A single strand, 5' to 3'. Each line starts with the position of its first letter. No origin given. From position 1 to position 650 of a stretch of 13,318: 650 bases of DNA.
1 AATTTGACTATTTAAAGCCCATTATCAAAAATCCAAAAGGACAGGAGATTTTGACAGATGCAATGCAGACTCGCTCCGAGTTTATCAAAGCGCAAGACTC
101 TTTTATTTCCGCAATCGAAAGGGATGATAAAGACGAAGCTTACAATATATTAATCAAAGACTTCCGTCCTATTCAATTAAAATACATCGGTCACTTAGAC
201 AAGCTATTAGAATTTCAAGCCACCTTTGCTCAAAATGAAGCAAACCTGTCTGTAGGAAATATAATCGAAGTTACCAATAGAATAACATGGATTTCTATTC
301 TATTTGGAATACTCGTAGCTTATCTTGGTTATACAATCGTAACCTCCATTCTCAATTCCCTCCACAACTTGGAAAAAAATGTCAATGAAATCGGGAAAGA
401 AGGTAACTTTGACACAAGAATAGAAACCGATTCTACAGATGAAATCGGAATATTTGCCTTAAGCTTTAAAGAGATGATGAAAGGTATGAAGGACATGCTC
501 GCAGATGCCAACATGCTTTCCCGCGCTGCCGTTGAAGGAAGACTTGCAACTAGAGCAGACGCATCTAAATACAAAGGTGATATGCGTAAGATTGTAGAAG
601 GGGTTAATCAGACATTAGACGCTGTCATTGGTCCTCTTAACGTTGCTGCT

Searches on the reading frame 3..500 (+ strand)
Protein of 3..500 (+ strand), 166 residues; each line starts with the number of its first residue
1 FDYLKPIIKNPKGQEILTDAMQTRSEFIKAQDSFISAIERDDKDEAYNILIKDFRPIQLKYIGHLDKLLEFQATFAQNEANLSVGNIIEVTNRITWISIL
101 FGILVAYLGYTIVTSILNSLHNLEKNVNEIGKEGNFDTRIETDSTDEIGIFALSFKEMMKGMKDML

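Call 49: find_related_loci(query=window:3-500:+, collection=metagenome_contigs, flank=7000)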
Query window:3-500:+ (166 aa) in metagenome_contigs; peptide patterns used: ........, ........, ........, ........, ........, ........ (x = any residue, [..] = any of these).
93 stretches matched a pattern; 3 encode a relative of the query (tblastn E <= 1e-3); 3 distinct loci.
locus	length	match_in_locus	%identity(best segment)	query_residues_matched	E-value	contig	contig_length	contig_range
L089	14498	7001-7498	82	1-166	3e-95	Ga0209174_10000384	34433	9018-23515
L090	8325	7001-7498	82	1-166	3e-95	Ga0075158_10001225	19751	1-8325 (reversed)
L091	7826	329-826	81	1-166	5e-93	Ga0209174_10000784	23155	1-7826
